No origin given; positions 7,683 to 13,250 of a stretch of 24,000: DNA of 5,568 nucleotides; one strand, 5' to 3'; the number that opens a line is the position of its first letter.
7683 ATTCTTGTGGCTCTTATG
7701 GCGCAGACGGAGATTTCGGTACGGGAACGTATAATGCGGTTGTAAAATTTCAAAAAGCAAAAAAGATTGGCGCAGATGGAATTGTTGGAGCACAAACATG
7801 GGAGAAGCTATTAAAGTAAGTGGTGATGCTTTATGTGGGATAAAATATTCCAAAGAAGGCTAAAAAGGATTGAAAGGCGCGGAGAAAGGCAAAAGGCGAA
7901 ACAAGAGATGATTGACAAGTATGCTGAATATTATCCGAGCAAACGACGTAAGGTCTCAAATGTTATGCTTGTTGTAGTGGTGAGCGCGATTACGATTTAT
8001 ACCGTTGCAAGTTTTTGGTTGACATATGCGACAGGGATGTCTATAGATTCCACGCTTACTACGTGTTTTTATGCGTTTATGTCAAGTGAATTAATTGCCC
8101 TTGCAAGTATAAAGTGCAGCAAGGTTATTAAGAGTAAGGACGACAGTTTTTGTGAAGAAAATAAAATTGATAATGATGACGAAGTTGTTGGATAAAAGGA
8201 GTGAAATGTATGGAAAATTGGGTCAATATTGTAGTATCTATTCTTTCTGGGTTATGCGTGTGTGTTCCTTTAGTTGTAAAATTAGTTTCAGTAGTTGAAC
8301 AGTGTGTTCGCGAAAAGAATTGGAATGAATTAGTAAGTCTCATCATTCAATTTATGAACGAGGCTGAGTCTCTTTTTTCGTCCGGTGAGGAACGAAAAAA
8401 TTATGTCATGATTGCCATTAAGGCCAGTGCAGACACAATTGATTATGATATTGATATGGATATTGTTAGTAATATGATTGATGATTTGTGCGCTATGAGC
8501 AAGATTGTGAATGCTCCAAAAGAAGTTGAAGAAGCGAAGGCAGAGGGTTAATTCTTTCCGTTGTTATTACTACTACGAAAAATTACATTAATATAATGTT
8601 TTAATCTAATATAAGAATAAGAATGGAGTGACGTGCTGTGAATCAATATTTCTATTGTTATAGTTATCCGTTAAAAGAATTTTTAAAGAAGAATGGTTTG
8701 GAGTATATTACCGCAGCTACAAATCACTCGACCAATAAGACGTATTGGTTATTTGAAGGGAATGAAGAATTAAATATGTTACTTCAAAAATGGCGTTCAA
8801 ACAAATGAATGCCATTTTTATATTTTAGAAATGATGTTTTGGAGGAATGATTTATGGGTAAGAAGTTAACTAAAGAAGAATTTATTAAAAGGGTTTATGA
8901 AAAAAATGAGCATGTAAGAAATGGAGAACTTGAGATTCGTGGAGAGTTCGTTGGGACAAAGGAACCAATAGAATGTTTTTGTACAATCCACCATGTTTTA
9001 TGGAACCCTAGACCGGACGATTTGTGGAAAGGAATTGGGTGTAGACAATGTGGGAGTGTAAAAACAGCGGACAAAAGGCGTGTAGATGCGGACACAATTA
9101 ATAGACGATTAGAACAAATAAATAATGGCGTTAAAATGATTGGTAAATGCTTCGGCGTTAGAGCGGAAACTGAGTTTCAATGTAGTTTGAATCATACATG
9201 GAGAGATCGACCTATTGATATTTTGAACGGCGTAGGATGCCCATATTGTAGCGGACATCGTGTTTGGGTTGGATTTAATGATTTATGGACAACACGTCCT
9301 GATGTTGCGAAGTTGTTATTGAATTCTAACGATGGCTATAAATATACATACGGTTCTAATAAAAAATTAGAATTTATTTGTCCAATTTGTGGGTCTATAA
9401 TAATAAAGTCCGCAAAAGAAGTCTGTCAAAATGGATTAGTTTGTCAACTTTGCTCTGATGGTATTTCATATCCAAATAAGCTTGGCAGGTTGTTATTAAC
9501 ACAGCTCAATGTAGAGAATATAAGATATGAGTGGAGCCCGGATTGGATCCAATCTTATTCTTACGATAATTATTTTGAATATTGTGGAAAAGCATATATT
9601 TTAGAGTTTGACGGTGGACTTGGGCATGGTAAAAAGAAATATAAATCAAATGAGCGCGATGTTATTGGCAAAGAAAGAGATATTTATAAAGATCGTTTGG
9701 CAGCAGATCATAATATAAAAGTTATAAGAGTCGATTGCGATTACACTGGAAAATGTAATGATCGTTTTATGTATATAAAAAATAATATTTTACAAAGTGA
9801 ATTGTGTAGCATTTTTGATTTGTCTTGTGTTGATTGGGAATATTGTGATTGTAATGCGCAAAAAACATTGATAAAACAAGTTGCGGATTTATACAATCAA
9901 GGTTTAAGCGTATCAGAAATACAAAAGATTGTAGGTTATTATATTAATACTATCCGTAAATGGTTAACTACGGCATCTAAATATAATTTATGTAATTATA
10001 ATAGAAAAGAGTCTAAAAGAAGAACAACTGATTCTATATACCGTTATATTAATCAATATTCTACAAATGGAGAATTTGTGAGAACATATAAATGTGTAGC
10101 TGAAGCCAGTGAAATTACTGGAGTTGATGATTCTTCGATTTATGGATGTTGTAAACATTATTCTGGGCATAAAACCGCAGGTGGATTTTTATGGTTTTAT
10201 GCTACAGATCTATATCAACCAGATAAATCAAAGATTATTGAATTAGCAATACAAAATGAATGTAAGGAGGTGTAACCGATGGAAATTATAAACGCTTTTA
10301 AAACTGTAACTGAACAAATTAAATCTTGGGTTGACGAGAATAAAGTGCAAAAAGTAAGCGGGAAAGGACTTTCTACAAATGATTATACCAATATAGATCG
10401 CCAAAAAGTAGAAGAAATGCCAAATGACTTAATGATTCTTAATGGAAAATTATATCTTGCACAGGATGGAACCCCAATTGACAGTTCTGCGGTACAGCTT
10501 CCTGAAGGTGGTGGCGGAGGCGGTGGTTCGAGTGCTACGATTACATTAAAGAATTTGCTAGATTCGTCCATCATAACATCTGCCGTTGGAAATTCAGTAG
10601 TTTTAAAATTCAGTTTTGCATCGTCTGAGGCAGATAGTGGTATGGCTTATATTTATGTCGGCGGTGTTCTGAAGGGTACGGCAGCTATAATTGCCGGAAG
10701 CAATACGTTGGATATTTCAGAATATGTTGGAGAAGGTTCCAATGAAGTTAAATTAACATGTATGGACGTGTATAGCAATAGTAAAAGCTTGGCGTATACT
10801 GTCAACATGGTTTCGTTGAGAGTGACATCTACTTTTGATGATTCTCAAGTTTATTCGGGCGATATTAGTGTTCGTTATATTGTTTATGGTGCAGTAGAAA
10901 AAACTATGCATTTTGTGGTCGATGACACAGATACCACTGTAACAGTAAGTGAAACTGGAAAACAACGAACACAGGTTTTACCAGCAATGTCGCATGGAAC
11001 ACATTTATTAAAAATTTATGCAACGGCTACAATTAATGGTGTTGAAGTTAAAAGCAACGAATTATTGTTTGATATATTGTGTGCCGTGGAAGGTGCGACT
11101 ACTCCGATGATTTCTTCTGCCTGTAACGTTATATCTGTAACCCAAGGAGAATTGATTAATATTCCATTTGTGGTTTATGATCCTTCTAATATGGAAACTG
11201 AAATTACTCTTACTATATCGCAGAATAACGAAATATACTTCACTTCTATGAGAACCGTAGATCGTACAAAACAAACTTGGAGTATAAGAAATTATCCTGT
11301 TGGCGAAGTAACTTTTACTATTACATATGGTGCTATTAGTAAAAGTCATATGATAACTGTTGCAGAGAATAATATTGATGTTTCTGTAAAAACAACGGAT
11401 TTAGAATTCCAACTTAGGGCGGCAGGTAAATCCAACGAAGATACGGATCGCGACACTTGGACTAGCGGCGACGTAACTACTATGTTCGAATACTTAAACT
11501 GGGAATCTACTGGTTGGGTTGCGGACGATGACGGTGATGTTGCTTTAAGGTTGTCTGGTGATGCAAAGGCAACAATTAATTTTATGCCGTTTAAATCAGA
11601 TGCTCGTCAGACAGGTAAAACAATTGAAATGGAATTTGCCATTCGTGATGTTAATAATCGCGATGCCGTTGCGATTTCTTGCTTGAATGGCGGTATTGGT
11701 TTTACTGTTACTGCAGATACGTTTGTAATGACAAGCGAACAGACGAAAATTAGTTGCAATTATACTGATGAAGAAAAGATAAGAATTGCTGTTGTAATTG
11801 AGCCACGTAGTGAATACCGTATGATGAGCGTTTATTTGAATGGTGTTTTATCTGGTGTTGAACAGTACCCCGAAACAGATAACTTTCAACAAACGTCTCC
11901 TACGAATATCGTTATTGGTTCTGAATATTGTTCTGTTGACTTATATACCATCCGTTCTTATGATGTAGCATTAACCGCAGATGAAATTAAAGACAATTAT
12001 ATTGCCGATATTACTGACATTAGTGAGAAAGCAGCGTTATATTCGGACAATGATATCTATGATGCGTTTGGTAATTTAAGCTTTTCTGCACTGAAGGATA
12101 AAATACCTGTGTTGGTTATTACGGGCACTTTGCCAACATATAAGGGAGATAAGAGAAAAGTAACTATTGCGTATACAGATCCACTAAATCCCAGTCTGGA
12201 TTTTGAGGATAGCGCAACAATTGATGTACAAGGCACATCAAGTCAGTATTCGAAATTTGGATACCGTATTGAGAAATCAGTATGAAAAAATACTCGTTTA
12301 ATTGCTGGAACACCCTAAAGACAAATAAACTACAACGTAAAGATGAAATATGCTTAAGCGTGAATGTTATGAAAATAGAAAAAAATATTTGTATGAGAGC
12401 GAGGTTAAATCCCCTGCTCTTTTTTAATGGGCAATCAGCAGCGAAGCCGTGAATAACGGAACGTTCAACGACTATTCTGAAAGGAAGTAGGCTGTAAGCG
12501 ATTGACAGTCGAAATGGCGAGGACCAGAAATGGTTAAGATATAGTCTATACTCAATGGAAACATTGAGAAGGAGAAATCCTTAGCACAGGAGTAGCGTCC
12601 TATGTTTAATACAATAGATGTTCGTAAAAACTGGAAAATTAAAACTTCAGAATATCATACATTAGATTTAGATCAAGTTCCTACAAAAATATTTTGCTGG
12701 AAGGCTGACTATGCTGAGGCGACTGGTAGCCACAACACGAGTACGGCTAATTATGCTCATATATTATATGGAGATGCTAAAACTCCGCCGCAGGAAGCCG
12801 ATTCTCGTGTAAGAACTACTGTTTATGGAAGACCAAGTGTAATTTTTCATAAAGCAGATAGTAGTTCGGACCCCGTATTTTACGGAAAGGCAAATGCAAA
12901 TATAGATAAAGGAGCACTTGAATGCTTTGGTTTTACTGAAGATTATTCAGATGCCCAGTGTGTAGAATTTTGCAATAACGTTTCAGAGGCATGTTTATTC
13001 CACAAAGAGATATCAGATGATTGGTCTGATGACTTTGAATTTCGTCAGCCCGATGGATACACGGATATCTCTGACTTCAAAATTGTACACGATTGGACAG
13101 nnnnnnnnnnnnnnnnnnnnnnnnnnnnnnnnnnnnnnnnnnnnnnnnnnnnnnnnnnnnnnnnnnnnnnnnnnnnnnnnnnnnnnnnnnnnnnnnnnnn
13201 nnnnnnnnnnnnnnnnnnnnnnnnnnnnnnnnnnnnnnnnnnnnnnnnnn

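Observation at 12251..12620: An ORF-less group I intron fuses two annotated ORFs into one 1890-aa tail protein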

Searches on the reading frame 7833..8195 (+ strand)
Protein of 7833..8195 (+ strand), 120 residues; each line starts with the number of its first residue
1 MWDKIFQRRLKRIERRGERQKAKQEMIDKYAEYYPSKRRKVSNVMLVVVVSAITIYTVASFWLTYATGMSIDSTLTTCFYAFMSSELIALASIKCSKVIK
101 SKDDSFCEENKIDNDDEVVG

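Call 13: search_protein_families(library=phrogs, proteins=[window:7833-8195:+], max_evalue=0.001)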
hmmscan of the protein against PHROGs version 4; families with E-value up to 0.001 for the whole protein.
window:7833-8195:+ (120 aa): 1 family
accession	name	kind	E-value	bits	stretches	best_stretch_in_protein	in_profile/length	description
phrog_33302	-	unknown function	7.6e-06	27.1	1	19-114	11-106/117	-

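Call 14: search_protein_families(library=pfam, proteins=[window:7833-8195:+], max_evalue=0.001)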
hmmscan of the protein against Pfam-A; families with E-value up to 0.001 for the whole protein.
window:7833-8195:+ (120 aa): 1 family
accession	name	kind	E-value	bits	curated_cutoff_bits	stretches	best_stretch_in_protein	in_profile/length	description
PF02632.19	BioY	-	0.00011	22.6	25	1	37-91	75-129/140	BioY family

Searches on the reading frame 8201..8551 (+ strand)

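Call 13: search_protein_families(library=phrogs, proteins=[window:8201-8551:+], max_evalue=0.001)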
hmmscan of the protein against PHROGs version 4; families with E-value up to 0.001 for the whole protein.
window:8201-8551:+ (116 aa): 2 families
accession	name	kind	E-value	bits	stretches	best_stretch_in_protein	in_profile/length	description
phrog_6918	-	lysis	0.00063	20.8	1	4-101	5-99/114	holin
phrog_36560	-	unknown function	0.00076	20.9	0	11-71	7-67/92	-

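Call 14: search_protein_families(library=pfam, proteins=[window:8201-8551:+], max_evalue=0.001)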
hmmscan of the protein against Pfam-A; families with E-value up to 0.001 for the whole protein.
window:8201-8551:+ (116 aa): 0 families

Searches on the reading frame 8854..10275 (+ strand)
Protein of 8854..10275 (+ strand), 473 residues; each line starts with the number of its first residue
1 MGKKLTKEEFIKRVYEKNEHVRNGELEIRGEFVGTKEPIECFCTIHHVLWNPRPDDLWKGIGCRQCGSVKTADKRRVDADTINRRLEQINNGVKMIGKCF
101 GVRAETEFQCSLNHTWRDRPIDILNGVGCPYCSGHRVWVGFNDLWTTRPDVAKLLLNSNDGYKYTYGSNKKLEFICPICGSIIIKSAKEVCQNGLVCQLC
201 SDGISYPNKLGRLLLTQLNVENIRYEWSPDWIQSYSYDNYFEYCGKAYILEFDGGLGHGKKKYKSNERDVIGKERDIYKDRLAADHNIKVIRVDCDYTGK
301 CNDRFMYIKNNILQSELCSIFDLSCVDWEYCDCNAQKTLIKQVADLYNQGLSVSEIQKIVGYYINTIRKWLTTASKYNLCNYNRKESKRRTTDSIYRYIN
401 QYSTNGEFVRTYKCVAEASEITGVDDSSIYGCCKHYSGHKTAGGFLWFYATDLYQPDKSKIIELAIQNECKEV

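Call 13: search_protein_families(library=phrogs, proteins=[window:8854-10275:+], max_evalue=0.001)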
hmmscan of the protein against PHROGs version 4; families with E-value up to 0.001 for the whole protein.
window:8854-10275:+ (473 aa): 6 families
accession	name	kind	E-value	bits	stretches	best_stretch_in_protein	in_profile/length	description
phrog_4538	-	unknown function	4.2e-32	112.6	1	121-404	149-419/447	-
phrog_559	-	DNA, RNA and nucleotide metabolism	6.8e-29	102.1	1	1-346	119-442/607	HNH endonuclease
phrog_681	-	DNA, RNA and nucleotide metabolism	1.5e-17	64.4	1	4-217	237-446/576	endonuclease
phrog_9084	-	DNA, RNA and nucleotide metabolism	9.8e-07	30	1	158-298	14-155/187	homing endonuclease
phrog_3855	-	DNA, RNA and nucleotide metabolism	6.1e-06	27.6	0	335-382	64-111/115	HTH DNA binding protein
phrog_12355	-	unknown function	0.00031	21.8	0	171-210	8-50/77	-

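Call 14: search_protein_families(library=pfam, proteins=[window:8854-10275:+], max_evalue=0.001)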
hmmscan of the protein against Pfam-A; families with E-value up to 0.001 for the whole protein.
window:8854-10275:+ (473 aa): 2 families
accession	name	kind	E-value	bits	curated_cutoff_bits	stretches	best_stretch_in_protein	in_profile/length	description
PF13384.12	HTH_23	-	0.00052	20.2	24.6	0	342-371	9-38/50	Homeodomain-like domain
PF07453.19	NUMOD1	-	0.00058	20.5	22.8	1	399-430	3-34/37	NUMOD1 domain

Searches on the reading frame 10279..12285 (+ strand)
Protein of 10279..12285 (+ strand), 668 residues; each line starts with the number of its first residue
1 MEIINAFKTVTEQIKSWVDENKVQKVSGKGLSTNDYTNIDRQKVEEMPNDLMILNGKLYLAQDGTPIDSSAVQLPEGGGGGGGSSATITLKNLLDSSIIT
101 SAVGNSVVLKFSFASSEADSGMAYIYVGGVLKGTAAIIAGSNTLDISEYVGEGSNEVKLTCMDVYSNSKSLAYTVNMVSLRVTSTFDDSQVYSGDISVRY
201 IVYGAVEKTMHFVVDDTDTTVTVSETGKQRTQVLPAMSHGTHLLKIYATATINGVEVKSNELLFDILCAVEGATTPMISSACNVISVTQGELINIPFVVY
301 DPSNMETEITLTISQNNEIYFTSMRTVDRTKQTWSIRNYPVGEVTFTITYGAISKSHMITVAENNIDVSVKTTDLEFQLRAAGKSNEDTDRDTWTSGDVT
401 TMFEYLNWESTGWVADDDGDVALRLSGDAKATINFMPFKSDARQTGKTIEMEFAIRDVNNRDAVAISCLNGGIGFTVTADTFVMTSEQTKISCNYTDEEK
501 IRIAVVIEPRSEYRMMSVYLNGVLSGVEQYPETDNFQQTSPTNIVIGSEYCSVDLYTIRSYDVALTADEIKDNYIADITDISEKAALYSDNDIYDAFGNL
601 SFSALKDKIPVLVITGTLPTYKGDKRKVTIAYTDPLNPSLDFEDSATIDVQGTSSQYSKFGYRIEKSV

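Call 5: search_protein_families(library=pfam, proteins=[window:10279-12285:+], max_evalue=0.01)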
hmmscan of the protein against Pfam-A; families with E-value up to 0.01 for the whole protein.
window:10279-12285:+ (668 aa): 1 family
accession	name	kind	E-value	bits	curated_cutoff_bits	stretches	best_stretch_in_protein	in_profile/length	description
PF13385.13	Laminin_G_3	-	0.0026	18.3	27.6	1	446-571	18-151/151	Concanavalin A-like lectin/glucanases superfamily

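Call 13: search_protein_families(library=phrogs, proteins=[window:10279-12285:+], max_evalue=0.001)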
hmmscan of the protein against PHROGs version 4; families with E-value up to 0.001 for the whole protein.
window:10279-12285:+ (668 aa): 2 families
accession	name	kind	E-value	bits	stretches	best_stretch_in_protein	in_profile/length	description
phrog_24896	-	unknown function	1.3e-70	239.4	1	6-658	26-750/1110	-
phrog_14959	-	unknown function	3.5e-69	234.1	1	62-655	487-1149/2494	-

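Call 68: find_encoding_contigs(protein=window:10279-12285:+, flank=1000, max_places=3)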
Protein window:10279-12285:+ (668 aa): 2 contigs read that carry it; 1 place shown.
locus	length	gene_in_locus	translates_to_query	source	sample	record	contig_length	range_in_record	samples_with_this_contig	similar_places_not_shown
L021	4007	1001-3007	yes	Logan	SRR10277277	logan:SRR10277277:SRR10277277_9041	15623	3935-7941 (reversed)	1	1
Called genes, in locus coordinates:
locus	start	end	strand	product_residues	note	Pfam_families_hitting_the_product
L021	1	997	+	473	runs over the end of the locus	-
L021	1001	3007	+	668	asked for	-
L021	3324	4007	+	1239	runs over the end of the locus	PF19789:DUF6273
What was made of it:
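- Gene callers produce exactly these two products (call 68).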

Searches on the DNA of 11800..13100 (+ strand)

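Call 4: search_dna_similar(query=window:11800-13100:+, collection=phages, mode=near, max_rows=30)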
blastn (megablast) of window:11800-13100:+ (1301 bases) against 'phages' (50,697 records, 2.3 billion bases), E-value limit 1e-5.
No match.
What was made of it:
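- Tried and rejected: (4) Megablast of the region against GenBank phages found no match (call 4).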

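Call 39: search_dna_similar(query=window:12251-12617:+, collection=phages, mode=distant, max_rows=25, max_evalue=0.001)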
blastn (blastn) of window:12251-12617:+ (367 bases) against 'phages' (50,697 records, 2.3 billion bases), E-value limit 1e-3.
Records with a match: 336; places in all: 400; records where one place covers at least 80% of the query: 0.
Best place of each record, by identity: 95-99% 6; 80-90% 132; 60-80% 198.
By first word of the organism name: Staphylococcus 106; Vibrio 89; Bacillus 31; Escherichia 14; Flavobacterium 13; Enterococcus 10; Campylobacter 10; Lactococcus 10; Salmonella 6; Enterocloster 5; and 17 more.
By host as written in the record: - 75; Staphylococcus aureus 37; Vibrio cholerae 25; Staphylococcus sp. 11; Campylobacter jejuni 10; Lactococcus lactis 10; Staphylococcus carnosus TM300 9; Escherichia coli 6; and 86 more.
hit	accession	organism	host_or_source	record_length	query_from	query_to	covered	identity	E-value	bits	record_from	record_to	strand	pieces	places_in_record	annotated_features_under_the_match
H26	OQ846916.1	Alicyclobacillus phage KKP_3916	Alicyclobacillus acidoterrestris strain ...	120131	39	321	77%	72.2%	3e-33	147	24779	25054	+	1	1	none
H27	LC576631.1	Staphylococcus phage vB_SauH_DELF3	Staphylococcus aureus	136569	47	322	75%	72.4%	3e-21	160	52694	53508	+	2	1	none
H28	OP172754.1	Enterocloster phage CB457P2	Enterocloster bolteae DA457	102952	46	314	73%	74.2%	1e-38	166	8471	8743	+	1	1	none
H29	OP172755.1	Enterocloster phage CB473P1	Enterocloster bolteae DA473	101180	46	314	73%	74.2%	1e-38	166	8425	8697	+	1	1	none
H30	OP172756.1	Enterocloster phage CB473P2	Enterocloster bolteae DA473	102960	46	314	73%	74.2%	1e-38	166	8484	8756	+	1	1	none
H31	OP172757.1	Enterocloster phage CB473P3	Enterocloster bolteae DA473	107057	46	314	73%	74.2%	1e-38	166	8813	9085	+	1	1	none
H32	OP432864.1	Staphylococcus phage SapYZU04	Staphylococcus aureus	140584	47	322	75%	70.6%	4e-13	133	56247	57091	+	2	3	none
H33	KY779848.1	Staphylococcus phage qdsa001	Staphylococcus aureus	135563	47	322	75%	70.6%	4e-13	133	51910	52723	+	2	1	none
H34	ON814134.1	Staphylococcus phage vB_SauM-V1SA19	Staphylococcus aureus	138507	47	322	75%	70.6%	4e-13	133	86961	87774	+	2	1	none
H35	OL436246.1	Staphylococcus phage vB_SauM-HM01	Staphylococcus aureus ATCC 12598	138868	47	322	75%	70.6%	4e-13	133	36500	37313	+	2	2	none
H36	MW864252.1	Staphylococcus phage SAPYZU_15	Staphylococcus aureus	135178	47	322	75%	70.6%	4e-13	133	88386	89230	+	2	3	none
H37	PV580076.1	Staphylococcus phage SAP_01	Staphylococcus aureus KCTC 1621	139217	47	322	75%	70.6%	4e-13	133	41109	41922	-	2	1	none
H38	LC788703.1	Staphylococcus phage phiRNIID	sewage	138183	47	322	75%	70.3%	2e-11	129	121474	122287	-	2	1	none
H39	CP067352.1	Clostridioides phage ES-S-0173-01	Clostridioides sp. ES-S-0173-01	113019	39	267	62%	72.0%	6e-24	117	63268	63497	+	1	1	record has no annotation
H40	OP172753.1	Enterocloster phage CB457P1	Enterocloster bolteae DA457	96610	46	254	57%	75.6%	5e-31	141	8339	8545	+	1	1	none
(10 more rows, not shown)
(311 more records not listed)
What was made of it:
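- Closest known: IA2 group I introns of Staphylococcus Twort-like and K-like phages. Same: The core is 69-74% identical over about half to three-quarters of the query length by blastn (call 39).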

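Call 55: get_annotated_region(hit=H28, flank=2500)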
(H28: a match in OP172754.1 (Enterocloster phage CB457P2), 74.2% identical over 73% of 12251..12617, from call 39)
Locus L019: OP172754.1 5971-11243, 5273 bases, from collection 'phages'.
description: Enterocloster phage CB457P2, complete genome.
organism: Enterocloster phage CB457P2 (NCBI taxid 2968632)
taxonomy: Viruses; Duplodnaviria; Heunggongvirae; Uroviricota; Caudoviricetes
host: Enterocloster bolteae DA457; source: municipal sewage; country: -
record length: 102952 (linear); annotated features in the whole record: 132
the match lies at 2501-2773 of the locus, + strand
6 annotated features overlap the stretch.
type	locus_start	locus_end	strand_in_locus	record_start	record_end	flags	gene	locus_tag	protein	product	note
CDS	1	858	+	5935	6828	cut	-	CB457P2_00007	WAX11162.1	hypothetical protein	-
CDS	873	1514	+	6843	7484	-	-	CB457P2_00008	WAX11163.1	hypothetical protein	-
CDS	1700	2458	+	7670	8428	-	-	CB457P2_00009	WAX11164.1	hypothetical protein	-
CDS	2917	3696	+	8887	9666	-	ITEVIR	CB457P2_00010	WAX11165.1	intron-associated endonuclease 1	-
CDS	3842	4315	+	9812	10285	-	-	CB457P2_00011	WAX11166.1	hypothetical protein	-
CDS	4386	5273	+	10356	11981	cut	-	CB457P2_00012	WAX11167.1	hypothetical protein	-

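Call 56: get_annotated_region(hit=H27, flank=2000)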
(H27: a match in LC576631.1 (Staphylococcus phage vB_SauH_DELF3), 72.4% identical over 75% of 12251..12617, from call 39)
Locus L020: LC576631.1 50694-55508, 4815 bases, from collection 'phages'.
description: Staphylococcus phage vB_SauH_DELF3 DNA, complete sequence.
organism: Staphylococcus phage vB_SauH_DELF3 (NCBI taxid 2766478)
taxonomy: Viruses; Duplodnaviria; Heunggongvirae; Uroviricota; Caudoviricetes; Herelleviridae; Twortvirinae; Silviavirus
host: Staphylococcus aureus; source: -; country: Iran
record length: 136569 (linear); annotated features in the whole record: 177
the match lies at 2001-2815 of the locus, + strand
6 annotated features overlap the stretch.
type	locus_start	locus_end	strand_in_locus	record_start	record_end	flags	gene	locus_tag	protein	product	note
CDS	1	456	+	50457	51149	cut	-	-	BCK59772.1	major tail sheath protein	DELF3_Ep77; ORF77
CDS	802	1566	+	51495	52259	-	-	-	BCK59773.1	tail sheath protein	DELF3_Ep78; ORF78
CDS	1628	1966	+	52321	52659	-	-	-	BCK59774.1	tail tube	DELF3_Ep79; ORF79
CDS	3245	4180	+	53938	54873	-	-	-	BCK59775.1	hypothetical protein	DELF3_Ep80; ORF80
CDS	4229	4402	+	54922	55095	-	-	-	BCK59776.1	hypothetical protein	DELF3_Ep81; ORF81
CDS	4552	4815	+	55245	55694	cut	-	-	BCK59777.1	hypothetical protein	DELF3_Ep82; ORF82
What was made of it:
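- The core is 70-76% identical to unannotated introns in Staphylococcus Twortvirinae, Enterocloster, Clostridioides and Bacillus phages (calls 39, 55, 56).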

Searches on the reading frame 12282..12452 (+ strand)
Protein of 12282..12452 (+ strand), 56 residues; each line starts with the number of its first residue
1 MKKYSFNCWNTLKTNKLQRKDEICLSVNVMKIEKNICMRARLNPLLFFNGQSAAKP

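Call 79: search_protein_families(library=pfam, proteins=[window:12282-12452:+], max_evalue=0.01)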
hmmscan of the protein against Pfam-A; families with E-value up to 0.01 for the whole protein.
window:12282-12452:+ (56 aa): 0 families
